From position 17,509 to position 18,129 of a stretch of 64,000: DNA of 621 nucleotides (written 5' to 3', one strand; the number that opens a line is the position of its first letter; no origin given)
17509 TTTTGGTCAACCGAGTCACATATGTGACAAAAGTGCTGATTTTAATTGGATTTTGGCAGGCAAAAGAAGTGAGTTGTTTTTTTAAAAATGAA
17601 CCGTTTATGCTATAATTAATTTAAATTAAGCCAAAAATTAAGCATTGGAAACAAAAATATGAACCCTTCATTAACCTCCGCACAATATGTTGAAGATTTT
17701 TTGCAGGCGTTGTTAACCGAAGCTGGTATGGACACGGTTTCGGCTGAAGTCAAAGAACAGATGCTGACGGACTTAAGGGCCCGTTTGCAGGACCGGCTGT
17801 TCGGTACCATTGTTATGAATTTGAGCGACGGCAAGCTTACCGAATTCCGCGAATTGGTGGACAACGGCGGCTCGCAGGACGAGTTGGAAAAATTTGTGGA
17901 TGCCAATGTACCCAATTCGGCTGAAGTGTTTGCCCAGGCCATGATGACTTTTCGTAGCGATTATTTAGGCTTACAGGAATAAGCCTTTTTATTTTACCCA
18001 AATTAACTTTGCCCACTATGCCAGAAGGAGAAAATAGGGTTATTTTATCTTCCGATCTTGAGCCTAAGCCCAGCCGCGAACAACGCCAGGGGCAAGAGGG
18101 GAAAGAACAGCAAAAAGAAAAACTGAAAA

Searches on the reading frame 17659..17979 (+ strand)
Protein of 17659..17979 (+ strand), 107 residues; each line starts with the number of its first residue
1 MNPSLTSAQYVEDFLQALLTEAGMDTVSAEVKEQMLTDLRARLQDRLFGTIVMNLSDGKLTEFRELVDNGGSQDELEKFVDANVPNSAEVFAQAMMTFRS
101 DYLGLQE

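Call 6: search_protein_families(library=pfam, proteins=[window:17659-17979:+], max_evalue=0.01)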
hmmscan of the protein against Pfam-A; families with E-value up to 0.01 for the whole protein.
window:17659-17979:+ (107 aa): 1 family
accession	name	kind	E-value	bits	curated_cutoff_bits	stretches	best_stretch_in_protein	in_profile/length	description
PF18908.5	DUF5663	-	4.2e-10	40.5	23.7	1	18-100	1-82/84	Protein of unknown function (DUF5663)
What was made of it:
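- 17659..17982 (+): Partner gene: 107-aa acidic protein (pI 4.2), Pfam DUF5663, with a conserved C-terminal F-(R/K)-x-x-Y-(L/I)-G. Pfam PF18908, E 4e-10 (call 6).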

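Call 9: search_protein_families(library=ncbifam, proteins=[window:17659-17979:+], max_evalue=0.01)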
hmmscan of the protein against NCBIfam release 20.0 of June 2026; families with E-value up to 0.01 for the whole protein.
window:17659-17979:+ (107 aa): 0 families

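Call 98: search_protein_families(library=padloc, proteins=[window:17659-17979:+], max_evalue=0.01)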
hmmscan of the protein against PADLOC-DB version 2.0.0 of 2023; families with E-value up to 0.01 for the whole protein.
window:17659-17979:+ (107 aa): 0 families

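Call 99: search_solved_structures(query=A7, max_evalue=10)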
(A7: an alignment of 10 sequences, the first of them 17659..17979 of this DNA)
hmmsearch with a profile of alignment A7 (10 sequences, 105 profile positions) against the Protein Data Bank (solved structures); distinct sequences matched with E-value up to 10: 42.
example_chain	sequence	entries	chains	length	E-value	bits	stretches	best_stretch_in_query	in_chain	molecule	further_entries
7d2w_A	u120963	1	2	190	0.0078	19.9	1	50-93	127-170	PRESAN domain-containing protein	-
5fzr_A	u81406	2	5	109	0.016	18.9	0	58-83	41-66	DESIGNED TPR PROTEIN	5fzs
1t11_A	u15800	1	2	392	0.028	18.1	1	11-69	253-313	Trigger factor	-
5fzq_A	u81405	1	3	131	0.029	18.1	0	58-83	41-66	DESIGNED TPR PROTEIN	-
9vye_A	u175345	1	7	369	0.16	15.7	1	10-81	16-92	Major capsid protein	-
8vd6_A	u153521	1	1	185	0.19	15.5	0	60-90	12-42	CAP REPEAT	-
2y1i_A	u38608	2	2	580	0.25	15.1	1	9-59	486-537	DNA POLYMERASE I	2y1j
6dsu_A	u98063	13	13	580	0.29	14.9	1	9-59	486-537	DNA polymerase I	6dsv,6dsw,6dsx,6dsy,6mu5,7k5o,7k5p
2xo7_A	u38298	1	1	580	0.29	14.9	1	9-59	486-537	DNA POLYMERASE I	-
4uqg_A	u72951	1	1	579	0.3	14.8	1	9-59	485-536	DNA POLYMERASE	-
6mu4_A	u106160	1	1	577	0.31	14.8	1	9-59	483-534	DNA polymerase I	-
4dsi_A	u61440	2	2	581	0.43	14.4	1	9-59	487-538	DNA polymerase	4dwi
2hhq_A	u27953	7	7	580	0.43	14.3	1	9-59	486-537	DNA polymerase I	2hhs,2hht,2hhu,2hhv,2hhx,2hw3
3eyz_A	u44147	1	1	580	0.43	14.3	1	9-59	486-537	DNA polymerase I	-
1l3s_A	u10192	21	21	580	0.43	14.3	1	9-59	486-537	DNA Polymerase I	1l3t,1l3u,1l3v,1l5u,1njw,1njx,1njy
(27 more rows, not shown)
